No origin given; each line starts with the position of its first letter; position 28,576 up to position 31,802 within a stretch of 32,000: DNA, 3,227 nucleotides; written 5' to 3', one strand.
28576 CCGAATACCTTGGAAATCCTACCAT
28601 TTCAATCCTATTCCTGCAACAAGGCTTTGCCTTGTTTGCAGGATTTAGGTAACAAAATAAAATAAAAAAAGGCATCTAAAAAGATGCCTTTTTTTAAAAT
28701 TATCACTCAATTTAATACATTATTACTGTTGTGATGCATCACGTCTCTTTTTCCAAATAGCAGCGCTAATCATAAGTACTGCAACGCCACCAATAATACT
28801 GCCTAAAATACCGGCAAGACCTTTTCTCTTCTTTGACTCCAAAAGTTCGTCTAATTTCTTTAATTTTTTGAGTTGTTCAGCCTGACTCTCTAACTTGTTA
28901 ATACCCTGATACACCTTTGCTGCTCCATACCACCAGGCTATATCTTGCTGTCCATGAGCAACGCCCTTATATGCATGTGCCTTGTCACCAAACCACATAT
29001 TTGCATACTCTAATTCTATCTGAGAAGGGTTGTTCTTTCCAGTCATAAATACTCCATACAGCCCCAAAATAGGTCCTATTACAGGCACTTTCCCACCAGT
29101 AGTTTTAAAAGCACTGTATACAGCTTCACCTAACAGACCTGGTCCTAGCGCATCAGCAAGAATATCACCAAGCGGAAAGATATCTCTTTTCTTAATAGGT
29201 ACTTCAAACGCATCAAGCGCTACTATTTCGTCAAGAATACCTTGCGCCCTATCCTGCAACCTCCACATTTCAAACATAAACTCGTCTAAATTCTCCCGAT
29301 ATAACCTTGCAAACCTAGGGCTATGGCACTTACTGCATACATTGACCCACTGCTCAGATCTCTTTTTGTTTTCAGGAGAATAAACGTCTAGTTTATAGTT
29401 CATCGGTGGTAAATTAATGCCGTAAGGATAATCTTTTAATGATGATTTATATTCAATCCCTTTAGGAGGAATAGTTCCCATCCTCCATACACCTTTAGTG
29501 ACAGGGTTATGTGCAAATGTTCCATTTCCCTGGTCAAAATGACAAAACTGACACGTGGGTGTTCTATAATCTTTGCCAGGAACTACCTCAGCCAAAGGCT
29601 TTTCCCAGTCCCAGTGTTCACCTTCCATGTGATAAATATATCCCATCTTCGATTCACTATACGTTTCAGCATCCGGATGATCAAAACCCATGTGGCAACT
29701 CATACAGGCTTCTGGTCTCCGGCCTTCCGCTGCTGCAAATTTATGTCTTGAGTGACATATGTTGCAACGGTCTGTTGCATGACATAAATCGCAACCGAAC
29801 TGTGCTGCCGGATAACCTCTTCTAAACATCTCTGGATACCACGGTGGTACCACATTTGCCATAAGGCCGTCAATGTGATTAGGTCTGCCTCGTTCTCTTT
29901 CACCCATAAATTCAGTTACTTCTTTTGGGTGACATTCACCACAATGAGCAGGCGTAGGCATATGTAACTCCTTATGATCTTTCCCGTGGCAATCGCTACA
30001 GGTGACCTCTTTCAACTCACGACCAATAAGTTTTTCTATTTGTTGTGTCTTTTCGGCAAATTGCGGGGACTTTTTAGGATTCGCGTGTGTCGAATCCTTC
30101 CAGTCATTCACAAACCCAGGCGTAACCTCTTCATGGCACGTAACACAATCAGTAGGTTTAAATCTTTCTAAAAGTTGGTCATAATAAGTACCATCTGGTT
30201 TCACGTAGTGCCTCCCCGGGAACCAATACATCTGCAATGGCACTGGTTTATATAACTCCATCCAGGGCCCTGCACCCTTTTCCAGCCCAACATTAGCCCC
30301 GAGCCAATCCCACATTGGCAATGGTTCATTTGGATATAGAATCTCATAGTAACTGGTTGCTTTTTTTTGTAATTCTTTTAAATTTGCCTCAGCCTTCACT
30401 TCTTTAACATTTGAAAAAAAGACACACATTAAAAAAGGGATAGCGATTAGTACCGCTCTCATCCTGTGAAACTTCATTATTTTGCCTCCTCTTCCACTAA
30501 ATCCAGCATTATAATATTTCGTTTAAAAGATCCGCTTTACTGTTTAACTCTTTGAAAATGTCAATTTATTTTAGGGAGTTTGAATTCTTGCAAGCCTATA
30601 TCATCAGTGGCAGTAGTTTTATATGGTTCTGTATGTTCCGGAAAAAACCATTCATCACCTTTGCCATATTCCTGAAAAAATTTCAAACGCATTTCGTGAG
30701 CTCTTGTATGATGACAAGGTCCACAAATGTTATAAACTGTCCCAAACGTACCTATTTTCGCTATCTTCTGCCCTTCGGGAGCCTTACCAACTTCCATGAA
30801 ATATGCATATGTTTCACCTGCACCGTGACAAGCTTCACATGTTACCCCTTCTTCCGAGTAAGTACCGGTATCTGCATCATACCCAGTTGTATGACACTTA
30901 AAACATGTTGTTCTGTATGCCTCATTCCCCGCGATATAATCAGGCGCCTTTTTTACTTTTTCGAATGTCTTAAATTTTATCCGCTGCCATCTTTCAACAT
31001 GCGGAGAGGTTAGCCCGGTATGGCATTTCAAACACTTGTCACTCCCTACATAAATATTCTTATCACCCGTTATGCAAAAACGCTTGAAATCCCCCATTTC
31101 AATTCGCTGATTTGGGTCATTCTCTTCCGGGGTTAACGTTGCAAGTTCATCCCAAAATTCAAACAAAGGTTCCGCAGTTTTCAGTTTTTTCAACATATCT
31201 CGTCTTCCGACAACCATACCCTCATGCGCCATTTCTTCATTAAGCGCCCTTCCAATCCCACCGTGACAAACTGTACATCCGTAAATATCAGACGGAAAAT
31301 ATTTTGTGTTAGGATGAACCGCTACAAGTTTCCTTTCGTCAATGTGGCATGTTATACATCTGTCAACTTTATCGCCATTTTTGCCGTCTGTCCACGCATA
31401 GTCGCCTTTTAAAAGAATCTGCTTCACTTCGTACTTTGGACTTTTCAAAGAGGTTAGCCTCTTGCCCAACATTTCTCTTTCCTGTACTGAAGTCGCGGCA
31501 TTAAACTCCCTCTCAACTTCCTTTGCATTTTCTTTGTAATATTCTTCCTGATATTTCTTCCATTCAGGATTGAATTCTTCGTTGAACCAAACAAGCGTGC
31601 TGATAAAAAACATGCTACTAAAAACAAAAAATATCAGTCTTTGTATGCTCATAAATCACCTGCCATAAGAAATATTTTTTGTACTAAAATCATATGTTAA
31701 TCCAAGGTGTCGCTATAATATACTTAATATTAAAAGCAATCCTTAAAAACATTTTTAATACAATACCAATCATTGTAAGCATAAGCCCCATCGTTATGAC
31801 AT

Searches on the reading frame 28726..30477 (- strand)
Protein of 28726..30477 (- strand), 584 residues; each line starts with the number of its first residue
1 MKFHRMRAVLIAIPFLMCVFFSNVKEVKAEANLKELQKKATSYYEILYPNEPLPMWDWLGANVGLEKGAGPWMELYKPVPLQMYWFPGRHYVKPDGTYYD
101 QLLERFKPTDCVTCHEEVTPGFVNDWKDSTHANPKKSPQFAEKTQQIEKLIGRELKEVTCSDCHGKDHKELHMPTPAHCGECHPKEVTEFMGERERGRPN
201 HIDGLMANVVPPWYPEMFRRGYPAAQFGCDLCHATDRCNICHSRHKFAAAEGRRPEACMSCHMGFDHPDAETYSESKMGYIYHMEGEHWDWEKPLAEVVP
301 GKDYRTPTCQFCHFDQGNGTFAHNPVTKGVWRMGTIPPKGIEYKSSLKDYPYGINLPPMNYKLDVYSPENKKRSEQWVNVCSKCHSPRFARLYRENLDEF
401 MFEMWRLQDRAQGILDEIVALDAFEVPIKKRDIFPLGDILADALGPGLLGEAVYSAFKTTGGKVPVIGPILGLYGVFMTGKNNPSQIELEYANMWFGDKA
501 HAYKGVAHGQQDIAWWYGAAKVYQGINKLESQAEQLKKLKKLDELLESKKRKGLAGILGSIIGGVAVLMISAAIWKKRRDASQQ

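Call 45: search_protein_families(library=pfam, proteins=[window:28726-30477:-], max_evalue=0.00001)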
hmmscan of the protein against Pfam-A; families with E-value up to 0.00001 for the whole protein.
window:28726-30477:- (584 aa): 2 families
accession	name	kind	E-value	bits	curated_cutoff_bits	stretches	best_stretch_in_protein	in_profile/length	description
PF13447.11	Multi-haem_cyto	-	1.3e-48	166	21.9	2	156-334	1-193/269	Seven times multi-haem cytochrome CxxCH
PF22113.1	Mtrc-MtrF_II-IV_dom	-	3.7e-09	36.8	30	0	235-387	6-129/176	Outer membrane cytochrome MtrC/MtrF-like, domains II/IV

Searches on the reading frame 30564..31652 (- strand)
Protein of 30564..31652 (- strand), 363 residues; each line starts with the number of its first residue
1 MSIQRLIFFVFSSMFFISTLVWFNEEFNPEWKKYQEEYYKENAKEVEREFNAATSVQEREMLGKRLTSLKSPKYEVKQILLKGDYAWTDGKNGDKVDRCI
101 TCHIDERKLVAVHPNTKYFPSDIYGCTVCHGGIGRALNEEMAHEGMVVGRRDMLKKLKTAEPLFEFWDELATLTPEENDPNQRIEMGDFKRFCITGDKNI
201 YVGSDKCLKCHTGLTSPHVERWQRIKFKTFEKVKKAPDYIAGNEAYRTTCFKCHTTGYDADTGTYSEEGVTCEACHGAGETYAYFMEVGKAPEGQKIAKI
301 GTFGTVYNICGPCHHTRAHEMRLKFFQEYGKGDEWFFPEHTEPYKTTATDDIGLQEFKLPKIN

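Call 45: search_protein_families(library=pfam, proteins=[window:30564-31652:-], max_evalue=0.00001)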
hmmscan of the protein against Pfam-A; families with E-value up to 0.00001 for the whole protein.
window:30564-31652:- (363 aa): 3 families
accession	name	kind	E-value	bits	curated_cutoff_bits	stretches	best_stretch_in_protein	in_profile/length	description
PF13435.11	Cytochrome_C554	-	1.4e-09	39.2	20.8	1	206-277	1-84/84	Cytochrome c554 and c-prime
PF22113.1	Mtrc-MtrF_II-IV_dom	-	4.9e-09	36.4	30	0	205-320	29-133/176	Outer membrane cytochrome MtrC/MtrF-like, domains II/IV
PF14522.11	Cytochrome_C7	-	4.7e-08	33.2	24.8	0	204-276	13-66/67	Cytochrome c7 and related cytochrome c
